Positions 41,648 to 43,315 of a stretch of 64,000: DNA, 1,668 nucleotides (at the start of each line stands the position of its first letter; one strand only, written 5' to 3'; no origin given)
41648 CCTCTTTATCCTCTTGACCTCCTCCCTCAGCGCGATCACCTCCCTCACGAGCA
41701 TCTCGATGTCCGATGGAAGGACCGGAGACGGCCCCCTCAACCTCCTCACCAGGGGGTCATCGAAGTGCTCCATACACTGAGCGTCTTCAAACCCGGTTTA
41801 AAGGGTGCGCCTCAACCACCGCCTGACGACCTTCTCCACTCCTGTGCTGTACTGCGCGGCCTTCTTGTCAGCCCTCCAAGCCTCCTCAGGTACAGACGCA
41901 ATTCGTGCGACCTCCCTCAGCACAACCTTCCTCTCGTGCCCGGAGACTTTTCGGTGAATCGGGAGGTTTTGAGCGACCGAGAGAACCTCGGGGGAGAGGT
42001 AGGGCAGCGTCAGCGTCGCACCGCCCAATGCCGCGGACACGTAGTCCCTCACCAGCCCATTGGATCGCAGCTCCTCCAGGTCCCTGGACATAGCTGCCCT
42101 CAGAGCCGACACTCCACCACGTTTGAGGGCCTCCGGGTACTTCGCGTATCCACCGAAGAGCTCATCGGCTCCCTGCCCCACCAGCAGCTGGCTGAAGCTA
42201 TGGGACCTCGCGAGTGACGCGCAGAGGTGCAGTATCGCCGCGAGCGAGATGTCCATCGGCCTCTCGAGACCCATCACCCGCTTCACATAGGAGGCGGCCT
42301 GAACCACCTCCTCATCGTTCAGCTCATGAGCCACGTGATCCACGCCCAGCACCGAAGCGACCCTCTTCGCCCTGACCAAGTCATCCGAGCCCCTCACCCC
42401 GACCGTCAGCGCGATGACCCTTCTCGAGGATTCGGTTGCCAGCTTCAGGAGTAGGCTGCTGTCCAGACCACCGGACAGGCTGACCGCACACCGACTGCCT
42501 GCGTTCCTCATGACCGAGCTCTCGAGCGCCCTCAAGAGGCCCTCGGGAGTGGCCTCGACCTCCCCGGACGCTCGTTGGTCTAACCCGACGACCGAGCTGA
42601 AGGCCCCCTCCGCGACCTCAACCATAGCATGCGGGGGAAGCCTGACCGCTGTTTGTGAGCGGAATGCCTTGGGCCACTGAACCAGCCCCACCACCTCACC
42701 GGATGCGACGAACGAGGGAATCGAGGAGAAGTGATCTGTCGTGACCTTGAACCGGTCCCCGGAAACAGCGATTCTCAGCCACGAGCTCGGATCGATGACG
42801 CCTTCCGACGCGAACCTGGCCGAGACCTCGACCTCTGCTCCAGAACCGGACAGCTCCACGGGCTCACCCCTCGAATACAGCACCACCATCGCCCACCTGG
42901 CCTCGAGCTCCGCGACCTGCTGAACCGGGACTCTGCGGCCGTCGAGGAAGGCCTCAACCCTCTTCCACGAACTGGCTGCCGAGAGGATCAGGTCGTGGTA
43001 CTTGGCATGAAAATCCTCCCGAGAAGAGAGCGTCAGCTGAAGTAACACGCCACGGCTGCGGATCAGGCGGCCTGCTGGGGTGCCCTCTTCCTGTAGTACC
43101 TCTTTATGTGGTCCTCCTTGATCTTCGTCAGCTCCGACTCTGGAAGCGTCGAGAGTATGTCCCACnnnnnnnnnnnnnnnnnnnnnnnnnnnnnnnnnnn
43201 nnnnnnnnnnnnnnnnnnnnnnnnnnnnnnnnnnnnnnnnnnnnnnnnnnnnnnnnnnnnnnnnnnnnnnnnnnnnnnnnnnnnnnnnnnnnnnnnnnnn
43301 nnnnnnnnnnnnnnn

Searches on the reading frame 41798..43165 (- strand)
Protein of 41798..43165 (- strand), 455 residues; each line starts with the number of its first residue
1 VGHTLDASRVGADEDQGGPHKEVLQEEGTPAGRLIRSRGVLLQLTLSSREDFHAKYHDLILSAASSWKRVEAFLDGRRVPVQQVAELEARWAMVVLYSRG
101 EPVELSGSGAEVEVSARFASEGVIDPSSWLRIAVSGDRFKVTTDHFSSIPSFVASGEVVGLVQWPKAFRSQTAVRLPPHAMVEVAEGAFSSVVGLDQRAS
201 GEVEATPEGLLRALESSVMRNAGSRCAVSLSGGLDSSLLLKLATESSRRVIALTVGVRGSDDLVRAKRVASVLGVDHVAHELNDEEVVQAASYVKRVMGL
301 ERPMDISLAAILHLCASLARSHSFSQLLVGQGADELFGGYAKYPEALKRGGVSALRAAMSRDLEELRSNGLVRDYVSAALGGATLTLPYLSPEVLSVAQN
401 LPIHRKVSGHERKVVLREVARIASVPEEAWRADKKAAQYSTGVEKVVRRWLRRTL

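Call 37: search_protein_families(library=pfam, proteins=[window:41798-43165:-], max_evalue=0.00001)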
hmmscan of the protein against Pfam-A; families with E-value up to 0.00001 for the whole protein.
window:41798-43165:- (455 aa): 1 family
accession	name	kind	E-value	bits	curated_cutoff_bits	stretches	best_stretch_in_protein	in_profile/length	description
PF00733.27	Asn_synthase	-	4e-34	119.3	21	2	213-352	5-147/354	Asparagine synthase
